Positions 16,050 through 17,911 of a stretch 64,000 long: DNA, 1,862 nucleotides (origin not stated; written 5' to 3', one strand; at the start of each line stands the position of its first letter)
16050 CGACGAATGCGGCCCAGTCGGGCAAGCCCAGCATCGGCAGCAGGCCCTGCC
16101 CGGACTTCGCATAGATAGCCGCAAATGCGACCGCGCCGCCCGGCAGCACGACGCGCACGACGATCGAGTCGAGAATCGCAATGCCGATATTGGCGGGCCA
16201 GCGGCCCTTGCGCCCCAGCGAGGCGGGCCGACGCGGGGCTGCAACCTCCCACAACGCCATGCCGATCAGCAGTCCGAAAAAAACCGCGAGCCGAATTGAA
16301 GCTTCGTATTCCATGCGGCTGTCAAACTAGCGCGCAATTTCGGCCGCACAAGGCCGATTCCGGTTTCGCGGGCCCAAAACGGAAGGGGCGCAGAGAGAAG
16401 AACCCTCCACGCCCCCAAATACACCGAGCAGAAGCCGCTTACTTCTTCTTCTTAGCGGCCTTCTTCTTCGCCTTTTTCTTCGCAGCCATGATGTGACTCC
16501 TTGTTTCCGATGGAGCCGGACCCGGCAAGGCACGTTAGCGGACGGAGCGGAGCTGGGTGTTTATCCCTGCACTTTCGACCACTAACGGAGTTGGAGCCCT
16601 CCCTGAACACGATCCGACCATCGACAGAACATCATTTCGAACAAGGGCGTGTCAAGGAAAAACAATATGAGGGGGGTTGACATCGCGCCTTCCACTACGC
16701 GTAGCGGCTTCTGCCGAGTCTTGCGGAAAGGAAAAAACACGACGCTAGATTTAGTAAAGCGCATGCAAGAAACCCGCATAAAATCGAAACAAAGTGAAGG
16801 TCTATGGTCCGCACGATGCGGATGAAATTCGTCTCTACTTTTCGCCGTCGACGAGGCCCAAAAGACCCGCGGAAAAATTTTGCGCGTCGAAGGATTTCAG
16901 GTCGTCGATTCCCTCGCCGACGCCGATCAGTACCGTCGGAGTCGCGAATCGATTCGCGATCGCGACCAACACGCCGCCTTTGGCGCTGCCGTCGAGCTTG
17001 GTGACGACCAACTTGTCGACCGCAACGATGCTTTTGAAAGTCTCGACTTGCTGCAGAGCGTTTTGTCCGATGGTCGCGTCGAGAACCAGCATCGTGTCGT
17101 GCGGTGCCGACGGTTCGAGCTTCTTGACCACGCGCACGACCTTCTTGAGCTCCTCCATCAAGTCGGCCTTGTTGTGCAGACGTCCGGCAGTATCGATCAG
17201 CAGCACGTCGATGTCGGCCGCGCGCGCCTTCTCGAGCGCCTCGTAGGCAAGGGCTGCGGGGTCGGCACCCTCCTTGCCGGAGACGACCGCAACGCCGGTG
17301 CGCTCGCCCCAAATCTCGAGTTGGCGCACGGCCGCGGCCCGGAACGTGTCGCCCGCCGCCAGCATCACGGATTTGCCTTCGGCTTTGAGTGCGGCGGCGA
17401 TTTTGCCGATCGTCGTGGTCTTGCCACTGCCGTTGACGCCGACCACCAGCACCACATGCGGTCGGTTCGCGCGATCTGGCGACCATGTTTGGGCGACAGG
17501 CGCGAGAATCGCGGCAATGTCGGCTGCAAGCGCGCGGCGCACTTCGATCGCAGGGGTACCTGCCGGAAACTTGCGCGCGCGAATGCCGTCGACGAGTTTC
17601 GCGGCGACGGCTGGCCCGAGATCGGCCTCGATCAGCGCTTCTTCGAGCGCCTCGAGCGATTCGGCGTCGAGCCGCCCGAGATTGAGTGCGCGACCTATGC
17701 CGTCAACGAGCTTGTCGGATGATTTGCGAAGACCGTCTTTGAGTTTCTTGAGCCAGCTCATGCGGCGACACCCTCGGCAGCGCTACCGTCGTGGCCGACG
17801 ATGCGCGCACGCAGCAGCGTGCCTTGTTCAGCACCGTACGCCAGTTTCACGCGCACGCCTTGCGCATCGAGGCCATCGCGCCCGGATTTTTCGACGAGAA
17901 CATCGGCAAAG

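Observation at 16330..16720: Self-contained promoter-leader-16-aa Lys-rich ORF-terminator unit upstream of a fatty acid hydroxylase gene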

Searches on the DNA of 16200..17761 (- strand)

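Call 4: search_rna_families(source=window, start=16200, end=16900, threshold=evalue, max_evalue=10, show_alignments=3)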
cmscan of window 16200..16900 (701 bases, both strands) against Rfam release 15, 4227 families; matches with E-value up to 10: 4.
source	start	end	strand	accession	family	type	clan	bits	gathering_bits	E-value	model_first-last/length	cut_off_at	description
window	16277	16373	-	RF01394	isrK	Gene; sRNA;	-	18.7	50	0.13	1-77/77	no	isrK Hfq binding RNA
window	16369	16442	-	RF03274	mir-1238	Gene; miRNA;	-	16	81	5.7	1-83/83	no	mir-1238 microRNA precursor family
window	16386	16414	-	RF02031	tpke11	Gene; sRNA;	-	13.1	43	9.4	22-46/77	no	tpke11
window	16200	16256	+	RF00226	IRES_n-myc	Cis-reg; IRES;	-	11.2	40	0.21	262-322/322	5'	n-myc internal ribosome entry site (IRES)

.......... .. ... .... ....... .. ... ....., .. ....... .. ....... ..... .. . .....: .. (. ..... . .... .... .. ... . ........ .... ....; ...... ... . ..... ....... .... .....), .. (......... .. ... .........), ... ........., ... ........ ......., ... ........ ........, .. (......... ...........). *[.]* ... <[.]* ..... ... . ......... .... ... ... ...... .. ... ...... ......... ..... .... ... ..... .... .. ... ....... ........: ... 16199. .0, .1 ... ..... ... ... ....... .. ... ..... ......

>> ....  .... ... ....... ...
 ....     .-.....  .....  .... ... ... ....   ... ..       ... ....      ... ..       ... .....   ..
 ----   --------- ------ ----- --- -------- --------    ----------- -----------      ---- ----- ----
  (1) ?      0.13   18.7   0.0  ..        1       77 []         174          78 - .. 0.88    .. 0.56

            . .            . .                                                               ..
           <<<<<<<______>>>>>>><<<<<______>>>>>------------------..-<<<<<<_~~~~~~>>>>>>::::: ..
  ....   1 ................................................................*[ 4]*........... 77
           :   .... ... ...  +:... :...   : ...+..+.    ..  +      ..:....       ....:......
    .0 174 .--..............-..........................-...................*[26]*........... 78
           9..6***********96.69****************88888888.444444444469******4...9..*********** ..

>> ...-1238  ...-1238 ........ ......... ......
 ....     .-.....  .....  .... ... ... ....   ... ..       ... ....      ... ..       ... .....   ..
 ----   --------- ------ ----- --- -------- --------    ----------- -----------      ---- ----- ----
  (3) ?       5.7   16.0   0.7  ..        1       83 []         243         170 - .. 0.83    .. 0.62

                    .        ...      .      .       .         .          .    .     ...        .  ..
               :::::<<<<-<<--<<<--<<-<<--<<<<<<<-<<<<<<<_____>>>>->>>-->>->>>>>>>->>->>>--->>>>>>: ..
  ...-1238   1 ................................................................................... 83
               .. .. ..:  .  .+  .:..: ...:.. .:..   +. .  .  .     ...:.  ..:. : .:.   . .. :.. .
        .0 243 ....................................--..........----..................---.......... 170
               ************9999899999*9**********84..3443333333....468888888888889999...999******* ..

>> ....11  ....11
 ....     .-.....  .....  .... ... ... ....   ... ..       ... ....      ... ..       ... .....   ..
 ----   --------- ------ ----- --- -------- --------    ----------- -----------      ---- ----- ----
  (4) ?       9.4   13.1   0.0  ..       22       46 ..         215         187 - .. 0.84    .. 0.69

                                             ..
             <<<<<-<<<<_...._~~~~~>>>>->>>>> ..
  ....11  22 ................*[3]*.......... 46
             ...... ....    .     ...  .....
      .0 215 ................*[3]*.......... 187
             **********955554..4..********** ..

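Call 50: build_rna_model(alignment_id=A2, structure=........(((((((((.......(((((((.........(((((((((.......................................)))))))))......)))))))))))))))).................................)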
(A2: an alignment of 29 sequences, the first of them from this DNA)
Model R1 built from alignment A2 (29 sequences, 152 columns); structure: as given.
model positions 143; base pairs 25; branch points 0; effective number of sequences 8.03; information 0.59 bits per position. Calibrated on 0.2 Mb of random sequence (short: E-values are rough).
structure used (alignment columns):
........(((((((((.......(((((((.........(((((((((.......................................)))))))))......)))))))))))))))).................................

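Call 53: search_with_rna_model(model_id=R1, sources=[window, L001, L033, L082, L083, L086, L089, L090, L091, L092, L094, L095, L096, L098, L099, L100, L101, L102, L103, L104, L105, L107, L108, L109, L110, L111, L112, L114, L115, L116, L117, L118, L119, L120, L121, L122, L123, L124, L125, L126, L127, L128, L129, L130, L131, L132, L134, L135, L136, L137, L138, L139, L140, L141, L142, L143, L144, L146, L147, L148, L149, L150, L152, L153, L154, L155, L156, L157, L158, L159, L160, L161, L162, L163, L164, L166, L167, L168, L169, L170, L171, L172, L173, L174, L175, L176, L177, L178, L179, L180, L181, L182, L183, L184, L185, L186, L188, L190, L191, L192], max_evalue=1, make_alignment=true)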
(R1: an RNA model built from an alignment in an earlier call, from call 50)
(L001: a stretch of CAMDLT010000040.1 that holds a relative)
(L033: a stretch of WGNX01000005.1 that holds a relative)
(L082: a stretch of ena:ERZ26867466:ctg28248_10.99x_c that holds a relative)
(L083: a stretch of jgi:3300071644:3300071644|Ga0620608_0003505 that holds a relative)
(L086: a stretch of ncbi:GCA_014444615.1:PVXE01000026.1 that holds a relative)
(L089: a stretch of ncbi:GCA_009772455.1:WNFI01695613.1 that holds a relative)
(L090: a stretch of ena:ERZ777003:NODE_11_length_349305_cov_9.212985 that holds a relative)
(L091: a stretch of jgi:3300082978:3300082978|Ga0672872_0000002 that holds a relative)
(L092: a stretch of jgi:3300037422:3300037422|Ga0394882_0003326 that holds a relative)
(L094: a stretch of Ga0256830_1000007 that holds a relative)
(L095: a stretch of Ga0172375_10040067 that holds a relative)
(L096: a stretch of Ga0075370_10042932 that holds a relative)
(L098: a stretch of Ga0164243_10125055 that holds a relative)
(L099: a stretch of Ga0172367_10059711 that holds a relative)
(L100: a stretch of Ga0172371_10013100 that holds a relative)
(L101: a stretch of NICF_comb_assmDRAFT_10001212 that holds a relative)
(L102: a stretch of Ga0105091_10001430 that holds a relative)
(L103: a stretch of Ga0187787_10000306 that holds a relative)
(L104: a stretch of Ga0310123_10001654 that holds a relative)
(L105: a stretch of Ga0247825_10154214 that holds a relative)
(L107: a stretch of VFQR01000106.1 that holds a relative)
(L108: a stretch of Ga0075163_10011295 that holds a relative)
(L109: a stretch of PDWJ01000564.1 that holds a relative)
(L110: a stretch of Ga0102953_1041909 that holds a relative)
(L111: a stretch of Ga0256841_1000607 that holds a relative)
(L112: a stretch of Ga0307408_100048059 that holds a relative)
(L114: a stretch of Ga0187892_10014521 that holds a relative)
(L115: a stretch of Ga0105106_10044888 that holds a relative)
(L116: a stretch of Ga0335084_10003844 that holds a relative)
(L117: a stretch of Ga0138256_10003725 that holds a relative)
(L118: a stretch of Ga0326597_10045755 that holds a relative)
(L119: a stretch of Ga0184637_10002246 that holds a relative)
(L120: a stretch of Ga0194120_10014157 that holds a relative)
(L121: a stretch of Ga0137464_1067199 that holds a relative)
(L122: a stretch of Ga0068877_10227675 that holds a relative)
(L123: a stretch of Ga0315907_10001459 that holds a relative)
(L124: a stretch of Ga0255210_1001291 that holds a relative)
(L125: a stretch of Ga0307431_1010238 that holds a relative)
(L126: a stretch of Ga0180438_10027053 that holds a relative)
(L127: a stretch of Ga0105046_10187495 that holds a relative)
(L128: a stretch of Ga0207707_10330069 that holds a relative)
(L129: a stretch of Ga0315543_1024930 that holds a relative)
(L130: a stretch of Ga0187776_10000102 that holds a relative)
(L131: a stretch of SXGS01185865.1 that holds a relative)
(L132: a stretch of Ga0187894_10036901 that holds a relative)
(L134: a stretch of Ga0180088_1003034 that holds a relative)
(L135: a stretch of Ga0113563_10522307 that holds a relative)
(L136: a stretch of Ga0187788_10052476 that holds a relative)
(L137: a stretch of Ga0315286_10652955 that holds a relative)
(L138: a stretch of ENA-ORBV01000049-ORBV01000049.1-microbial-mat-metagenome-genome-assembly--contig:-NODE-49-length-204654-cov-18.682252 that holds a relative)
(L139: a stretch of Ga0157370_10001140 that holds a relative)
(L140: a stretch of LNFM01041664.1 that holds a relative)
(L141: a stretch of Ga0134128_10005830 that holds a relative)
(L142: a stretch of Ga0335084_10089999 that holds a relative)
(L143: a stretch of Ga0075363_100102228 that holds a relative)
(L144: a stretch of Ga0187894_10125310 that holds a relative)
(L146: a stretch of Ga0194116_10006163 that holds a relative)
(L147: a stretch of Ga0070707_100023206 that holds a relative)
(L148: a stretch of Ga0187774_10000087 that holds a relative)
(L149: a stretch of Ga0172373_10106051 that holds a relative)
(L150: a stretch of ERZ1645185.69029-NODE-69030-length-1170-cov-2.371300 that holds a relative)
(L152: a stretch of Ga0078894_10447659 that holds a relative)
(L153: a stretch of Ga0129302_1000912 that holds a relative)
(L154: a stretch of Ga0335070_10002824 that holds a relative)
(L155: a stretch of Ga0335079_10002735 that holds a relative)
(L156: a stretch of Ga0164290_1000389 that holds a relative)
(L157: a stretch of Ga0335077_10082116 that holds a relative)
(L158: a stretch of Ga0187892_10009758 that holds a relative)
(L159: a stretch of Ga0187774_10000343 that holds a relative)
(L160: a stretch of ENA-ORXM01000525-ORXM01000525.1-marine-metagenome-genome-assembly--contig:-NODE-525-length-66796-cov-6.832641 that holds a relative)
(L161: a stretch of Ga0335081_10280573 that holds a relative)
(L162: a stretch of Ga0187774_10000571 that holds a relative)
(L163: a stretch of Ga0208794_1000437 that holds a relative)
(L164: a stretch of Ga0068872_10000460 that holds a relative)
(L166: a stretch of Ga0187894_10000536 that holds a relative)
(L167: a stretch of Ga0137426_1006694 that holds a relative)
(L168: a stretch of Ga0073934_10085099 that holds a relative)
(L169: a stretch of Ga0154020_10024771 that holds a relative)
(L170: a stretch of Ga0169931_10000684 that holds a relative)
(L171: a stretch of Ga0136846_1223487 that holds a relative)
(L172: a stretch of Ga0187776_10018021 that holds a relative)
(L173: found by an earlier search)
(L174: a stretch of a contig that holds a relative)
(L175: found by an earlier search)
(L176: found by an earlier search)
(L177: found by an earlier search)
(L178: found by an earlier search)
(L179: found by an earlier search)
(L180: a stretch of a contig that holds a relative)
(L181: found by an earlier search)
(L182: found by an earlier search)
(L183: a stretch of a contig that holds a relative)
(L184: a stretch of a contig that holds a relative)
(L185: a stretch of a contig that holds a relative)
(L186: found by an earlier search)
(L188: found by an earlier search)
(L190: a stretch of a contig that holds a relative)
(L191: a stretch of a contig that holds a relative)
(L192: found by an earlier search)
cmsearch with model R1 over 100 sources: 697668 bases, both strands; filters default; matches with E-value up to 1: 42.
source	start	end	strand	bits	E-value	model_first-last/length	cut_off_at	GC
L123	8553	8695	-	134.1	7.9e-29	1-143/143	no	0.58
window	16484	16626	-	133.3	1.2e-28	1-143/143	no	0.59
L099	27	169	-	133.3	1.2e-28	1-143/143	no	0.62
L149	1582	1724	+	133.3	1.2e-28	1-143/143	no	0.62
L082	5135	5278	+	131.3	3.6e-28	1-143/143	no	0.59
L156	3584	3725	-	131.1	4e-28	1-143/143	no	0.57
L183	4558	4699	+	130.4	5.8e-28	1-143/143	no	0.56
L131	5316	5457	-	127.9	2.3e-27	1-143/143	no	0.57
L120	8717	8858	+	125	1.1e-26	1-143/143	no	0.58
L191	8668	8809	-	125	1.1e-26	1-143/143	no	0.58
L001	3715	3857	+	122.7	3.7e-26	1-143/143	no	0.54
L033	2817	2957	+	118.8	3e-25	1-143/143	no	0.62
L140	197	336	+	115.2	2.2e-24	1-143/143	no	0.59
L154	315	446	-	114.5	3.1e-24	1-143/143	no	0.56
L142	2432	2563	-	113.6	5.1e-24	1-143/143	no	0.56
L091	5143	5276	+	110.7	2.5e-23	1-143/143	no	0.6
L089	5133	5265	+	109.4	4.9e-23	1-143/143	no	0.58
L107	2536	2677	+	107.6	1.3e-22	1-143/143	no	0.6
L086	5135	5276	+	106.3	2.6e-22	1-143/143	no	0.6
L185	3468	3609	+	106.3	2.6e-22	1-143/143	no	0.6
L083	5135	5274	+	105.1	5e-22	1-143/143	no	0.6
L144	939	1078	-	87.1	8.1e-18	1-143/143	no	0.62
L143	5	144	+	87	8.6e-18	1-143/143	no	0.63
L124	636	778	-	79.5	4.7e-16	1-143/143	no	0.62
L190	1503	1633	-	79.4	5e-16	1-143/143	no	0.56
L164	7103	7245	-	78.6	7.8e-16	1-143/143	no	0.62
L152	511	653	+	77.7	1.3e-15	1-143/143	no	0.62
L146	2179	2321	-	76.4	2.6e-15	1-143/143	no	0.64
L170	849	991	-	76.4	2.6e-15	1-143/143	no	0.64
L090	5123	5260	+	69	1.3e-13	1-143/143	no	0.59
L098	1213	1347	+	65.4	9.7e-13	1-143/143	no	0.51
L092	5122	5261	+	64.2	1.9e-12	1-143/143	no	0.59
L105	1154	1296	+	56.8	9.6e-11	1-143/143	no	0.59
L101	7804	7858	+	24.6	0.0033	1-143/143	no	0.53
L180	1319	1373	+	24.6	0.0033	1-143/143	no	0.53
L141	11688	11763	+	17.3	0.17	1-143/143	no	0.61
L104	10315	10345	+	16.7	0.24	1-143/143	no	0.45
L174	8089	8119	+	16.7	0.24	1-143/143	no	0.45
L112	462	517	-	14.2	0.92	1-143/143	no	0.57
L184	1344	1399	-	14.2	0.92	1-143/143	no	0.57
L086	2655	2711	+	14.1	0.97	1-143/143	no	0.56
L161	1777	1849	+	14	1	1-143/143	no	0.62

Alignment A3: 42 matches aligned to the model, 200 columns, each read 5' to 3' on its own strand. Consensus structure (alignment columns), stored with it:
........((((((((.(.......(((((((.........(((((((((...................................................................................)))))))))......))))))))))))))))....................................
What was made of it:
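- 16484..16626 (-): Structured 5' leader (covariance-model R1 match). It forms a rod-like stem: P1 16618-16610 with 16523-16515, P2 16603-16597 with 16530-16524, P3 16587-16579 with 16541-16533, and a variable apical hairpin. It is followed by the unpaired stretch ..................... The R1 search gives 133 bits here, one hit per locus, and hits only ftsY-linked units (call 53).
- Tried and rejected: Leader elsewhere: the leader covariance model did not find the leader in the window outside this unit, nor in the betaproteobacterial or other groups (call 53).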

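Call 70: search_rna_families(sources=[L159, L102, L138, L100, L101, L089, L092], threshold=gathering)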
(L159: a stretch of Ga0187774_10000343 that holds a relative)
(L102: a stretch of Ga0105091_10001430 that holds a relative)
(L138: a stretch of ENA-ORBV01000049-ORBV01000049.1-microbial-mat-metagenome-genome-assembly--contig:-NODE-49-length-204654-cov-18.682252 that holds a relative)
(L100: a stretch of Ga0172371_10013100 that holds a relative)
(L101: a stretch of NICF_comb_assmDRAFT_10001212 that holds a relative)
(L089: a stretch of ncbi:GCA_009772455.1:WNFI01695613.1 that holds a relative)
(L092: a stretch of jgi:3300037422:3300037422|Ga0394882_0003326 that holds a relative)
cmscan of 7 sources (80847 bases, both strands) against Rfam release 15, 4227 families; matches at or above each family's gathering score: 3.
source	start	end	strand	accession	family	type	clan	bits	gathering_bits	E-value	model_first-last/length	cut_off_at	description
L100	6871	10334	-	RF02541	LSU_rRNA_bacteria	Gene; rRNA;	CL00112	2445.3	50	0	1-2925/2925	no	Bacterial large subunit ribosomal RNA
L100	6717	6823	-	RF00001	5S_rRNA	Gene; rRNA;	CL00113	80.9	38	1.7e-15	1-120/120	no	5S ribosomal RNA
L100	4663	4735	-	RF00005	tRNA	Gene; tRNA;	CL00001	64.5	29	1.3e-11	1-71/71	no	tRNA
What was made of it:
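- On Known RNA families (Rfam 15: riboswitches, r-protein leaders, alphaproteobacterial sRNAs): No hit at the homologous leaders of 7 other loci (call 70).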
